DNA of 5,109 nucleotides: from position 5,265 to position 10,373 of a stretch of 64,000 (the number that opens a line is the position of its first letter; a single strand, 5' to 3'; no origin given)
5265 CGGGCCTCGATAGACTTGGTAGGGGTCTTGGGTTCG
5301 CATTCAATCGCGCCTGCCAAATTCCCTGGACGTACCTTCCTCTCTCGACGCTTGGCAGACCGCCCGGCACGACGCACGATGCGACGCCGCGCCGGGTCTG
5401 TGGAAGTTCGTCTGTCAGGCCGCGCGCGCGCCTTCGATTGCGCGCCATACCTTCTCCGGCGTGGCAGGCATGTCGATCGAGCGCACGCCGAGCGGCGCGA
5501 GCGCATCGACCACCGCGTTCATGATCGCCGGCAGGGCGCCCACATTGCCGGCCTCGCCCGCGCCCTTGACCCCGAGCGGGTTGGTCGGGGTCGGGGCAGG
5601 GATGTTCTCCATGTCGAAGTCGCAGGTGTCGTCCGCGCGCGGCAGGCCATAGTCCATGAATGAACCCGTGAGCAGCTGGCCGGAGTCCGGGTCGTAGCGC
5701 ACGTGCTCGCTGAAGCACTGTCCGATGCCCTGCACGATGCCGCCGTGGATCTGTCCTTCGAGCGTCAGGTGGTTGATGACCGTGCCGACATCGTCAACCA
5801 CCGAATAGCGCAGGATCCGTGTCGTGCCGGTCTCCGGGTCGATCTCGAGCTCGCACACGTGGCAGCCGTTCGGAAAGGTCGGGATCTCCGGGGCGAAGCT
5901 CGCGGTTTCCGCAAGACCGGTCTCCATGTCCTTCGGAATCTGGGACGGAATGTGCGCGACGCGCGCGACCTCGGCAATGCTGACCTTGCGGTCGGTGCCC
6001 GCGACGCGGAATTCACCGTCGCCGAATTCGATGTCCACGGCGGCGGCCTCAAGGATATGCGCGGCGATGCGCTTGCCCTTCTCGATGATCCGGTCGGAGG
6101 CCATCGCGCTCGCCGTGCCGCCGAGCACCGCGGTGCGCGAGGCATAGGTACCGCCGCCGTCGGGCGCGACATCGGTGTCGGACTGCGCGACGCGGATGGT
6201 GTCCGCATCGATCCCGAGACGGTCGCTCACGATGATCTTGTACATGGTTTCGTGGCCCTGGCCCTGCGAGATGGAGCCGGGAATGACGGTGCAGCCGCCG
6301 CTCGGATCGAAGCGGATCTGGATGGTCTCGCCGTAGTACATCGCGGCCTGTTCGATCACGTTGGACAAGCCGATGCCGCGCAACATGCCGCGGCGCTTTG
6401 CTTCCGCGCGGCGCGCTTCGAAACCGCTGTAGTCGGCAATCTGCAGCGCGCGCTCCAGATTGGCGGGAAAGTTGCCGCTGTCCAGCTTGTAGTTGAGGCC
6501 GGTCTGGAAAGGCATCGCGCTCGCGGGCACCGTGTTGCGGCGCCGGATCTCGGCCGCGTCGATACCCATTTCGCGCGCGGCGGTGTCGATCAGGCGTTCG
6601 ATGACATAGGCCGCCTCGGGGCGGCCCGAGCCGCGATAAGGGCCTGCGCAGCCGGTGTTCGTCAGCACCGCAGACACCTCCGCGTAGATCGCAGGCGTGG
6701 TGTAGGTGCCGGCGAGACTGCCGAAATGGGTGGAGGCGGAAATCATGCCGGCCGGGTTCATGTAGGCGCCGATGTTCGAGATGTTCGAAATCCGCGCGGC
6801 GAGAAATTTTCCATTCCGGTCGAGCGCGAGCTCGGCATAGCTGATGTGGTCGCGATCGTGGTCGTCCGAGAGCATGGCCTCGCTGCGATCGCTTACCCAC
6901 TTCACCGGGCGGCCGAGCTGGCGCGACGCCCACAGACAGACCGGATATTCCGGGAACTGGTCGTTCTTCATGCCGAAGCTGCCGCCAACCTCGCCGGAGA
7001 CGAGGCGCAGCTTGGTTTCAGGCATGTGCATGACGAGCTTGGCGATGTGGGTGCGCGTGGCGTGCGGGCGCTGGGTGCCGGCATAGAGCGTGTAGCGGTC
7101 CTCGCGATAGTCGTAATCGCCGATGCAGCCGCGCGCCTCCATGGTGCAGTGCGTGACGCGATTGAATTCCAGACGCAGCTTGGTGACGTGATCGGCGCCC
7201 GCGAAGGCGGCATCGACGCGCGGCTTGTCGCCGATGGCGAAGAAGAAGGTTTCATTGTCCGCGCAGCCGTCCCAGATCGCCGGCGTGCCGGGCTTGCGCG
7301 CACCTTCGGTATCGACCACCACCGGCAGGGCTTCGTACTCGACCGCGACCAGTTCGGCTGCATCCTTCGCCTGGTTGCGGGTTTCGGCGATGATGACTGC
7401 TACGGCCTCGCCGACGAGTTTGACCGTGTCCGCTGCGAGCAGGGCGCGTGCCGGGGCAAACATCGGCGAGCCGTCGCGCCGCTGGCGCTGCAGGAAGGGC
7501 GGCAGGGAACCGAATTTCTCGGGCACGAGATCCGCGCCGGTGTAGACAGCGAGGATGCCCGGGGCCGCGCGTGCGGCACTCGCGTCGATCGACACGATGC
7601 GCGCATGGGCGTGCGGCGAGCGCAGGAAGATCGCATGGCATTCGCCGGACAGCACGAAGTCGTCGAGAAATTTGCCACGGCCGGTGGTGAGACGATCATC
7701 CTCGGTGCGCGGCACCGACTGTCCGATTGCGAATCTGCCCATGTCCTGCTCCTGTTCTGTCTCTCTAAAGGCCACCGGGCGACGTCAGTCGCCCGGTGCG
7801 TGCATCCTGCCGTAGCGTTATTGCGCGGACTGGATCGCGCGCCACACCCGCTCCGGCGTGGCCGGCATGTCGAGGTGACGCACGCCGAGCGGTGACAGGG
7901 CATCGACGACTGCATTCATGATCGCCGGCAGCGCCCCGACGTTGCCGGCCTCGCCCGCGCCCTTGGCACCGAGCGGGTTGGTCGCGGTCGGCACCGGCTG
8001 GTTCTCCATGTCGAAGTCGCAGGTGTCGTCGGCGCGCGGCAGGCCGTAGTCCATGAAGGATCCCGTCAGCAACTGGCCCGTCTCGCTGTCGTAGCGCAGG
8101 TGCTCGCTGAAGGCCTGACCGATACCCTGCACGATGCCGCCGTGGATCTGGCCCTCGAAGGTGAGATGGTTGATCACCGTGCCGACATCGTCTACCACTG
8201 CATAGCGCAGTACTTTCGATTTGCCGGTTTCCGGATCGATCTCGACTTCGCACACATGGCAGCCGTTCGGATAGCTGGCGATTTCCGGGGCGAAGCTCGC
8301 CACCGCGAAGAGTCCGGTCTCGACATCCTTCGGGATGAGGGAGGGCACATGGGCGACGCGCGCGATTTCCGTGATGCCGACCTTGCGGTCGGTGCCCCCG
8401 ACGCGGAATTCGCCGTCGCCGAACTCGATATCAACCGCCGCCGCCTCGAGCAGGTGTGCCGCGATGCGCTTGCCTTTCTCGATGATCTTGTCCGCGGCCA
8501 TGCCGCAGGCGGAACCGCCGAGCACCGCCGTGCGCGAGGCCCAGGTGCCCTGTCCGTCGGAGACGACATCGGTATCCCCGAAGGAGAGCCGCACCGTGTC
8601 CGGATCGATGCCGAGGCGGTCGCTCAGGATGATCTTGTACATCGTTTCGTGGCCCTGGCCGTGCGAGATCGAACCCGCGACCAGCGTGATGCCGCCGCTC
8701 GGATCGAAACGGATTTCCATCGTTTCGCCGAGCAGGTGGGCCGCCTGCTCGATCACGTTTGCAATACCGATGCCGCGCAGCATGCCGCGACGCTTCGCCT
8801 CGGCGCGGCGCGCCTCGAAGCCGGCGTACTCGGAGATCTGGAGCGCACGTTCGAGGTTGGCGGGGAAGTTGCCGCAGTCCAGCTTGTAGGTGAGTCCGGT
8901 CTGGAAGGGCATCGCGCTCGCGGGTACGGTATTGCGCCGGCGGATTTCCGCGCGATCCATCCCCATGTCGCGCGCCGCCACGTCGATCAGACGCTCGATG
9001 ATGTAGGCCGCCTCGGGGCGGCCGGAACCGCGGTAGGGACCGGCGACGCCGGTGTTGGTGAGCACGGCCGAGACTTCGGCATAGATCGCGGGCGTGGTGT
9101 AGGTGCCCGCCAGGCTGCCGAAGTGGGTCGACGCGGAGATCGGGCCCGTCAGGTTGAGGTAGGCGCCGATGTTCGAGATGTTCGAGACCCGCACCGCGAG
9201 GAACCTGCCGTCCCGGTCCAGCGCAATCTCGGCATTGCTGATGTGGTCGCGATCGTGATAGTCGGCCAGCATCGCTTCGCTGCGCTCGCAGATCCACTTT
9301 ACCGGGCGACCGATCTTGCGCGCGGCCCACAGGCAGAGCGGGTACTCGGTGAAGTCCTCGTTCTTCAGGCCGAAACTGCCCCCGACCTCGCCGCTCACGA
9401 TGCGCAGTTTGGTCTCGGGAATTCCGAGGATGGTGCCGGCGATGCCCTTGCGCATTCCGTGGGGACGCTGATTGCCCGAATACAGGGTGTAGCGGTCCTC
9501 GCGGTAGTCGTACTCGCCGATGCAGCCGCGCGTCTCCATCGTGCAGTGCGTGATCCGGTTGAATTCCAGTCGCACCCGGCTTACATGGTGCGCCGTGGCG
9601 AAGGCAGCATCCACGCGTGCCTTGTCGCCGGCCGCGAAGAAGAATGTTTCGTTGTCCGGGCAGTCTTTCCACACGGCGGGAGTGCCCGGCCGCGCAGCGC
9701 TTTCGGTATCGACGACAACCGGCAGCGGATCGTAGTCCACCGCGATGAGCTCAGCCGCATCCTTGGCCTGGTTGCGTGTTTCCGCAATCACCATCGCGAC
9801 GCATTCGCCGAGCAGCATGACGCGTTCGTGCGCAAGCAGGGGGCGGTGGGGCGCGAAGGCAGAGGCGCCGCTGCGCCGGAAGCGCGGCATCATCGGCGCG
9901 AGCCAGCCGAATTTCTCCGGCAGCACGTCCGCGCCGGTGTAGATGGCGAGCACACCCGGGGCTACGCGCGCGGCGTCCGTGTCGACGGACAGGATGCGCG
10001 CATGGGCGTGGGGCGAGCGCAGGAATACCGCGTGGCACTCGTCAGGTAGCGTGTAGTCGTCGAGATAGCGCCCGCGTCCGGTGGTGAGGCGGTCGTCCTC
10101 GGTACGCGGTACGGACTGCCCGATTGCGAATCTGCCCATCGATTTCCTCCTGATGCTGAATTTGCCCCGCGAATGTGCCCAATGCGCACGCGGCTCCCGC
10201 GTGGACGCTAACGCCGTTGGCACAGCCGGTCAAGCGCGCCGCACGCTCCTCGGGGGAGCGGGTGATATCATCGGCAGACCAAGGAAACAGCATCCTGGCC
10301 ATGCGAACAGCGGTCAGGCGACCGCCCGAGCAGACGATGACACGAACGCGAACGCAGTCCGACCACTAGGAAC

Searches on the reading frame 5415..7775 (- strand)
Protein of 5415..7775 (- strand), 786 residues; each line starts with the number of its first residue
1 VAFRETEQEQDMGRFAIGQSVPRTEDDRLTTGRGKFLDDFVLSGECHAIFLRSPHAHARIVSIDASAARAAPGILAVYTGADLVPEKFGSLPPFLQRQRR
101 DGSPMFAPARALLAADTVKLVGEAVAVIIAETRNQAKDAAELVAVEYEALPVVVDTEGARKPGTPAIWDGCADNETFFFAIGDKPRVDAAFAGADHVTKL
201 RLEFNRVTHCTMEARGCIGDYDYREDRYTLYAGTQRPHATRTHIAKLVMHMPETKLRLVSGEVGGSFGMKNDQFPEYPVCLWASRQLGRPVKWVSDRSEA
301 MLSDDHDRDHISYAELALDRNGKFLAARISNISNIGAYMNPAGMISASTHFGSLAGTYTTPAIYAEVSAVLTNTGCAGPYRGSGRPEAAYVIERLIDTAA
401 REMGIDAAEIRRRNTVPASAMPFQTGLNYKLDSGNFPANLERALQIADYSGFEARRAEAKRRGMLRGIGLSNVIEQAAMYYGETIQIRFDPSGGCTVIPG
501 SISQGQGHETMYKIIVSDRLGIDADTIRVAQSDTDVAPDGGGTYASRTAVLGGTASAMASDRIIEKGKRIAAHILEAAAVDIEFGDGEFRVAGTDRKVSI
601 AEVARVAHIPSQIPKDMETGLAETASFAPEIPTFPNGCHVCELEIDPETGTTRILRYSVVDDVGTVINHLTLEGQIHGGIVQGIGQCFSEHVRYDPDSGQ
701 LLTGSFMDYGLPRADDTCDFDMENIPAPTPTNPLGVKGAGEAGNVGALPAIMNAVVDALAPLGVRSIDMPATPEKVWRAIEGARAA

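Call 77: search_protein_families(library=pfam, proteins=[window:5415-7775:-])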
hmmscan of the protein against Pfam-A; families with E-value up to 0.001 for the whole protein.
window:5415-7775:- (786 aa): 3 families
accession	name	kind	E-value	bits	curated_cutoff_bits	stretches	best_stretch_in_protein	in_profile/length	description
PF20256.3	MoCoBD_2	-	7.9e-79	265.5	27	1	443-717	2-282/283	Molybdopterin cofactor-binding domain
PF02738.23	MoCoBD_1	-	3.1e-69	233.2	27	1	179-414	13-243/244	Molybdopterin cofactor-binding domain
PF01315.27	Ald_Xan_dh_C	-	5.6e-28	97.9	31.3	1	31-151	1-110/110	Aldehyde oxidase and xanthine dehydrogenase, a/b hammerhead domain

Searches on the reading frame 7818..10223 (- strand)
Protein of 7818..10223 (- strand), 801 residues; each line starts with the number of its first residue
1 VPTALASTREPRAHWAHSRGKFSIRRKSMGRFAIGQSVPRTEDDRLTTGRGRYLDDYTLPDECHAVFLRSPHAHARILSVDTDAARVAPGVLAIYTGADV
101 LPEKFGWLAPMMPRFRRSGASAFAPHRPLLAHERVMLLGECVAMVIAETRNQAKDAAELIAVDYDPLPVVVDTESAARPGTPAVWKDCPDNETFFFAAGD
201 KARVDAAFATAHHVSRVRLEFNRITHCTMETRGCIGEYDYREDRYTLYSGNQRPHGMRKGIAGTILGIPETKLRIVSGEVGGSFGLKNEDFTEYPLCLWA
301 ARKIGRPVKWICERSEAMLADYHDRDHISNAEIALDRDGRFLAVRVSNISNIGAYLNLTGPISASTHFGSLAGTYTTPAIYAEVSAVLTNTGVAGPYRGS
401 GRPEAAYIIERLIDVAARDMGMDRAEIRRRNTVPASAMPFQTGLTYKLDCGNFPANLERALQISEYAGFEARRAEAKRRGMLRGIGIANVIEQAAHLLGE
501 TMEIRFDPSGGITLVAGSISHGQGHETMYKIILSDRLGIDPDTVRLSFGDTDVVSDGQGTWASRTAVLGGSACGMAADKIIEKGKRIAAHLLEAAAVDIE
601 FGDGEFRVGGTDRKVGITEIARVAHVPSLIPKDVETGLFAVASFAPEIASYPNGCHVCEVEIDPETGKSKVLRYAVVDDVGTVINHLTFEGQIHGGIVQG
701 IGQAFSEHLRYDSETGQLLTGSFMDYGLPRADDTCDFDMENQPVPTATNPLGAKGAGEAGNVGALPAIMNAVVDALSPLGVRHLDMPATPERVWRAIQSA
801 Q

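Call 77: search_protein_families(library=pfam, proteins=[window:7818-10223:-])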
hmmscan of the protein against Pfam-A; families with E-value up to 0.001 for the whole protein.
window:7818-10223:- (801 aa): 3 families
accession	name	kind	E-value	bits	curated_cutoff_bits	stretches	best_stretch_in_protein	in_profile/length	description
PF20256.3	MoCoBD_2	-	6.1e-79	265.9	27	1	460-734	2-282/283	Molybdopterin cofactor-binding domain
PF02738.23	MoCoBD_1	-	4.2e-70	236.1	27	1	189-431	6-243/244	Molybdopterin cofactor-binding domain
PF01315.27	Ald_Xan_dh_C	-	1.5e-28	99.8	31.3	1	48-168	1-110/110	Aldehyde oxidase and xanthine dehydrogenase, a/b hammerhead domain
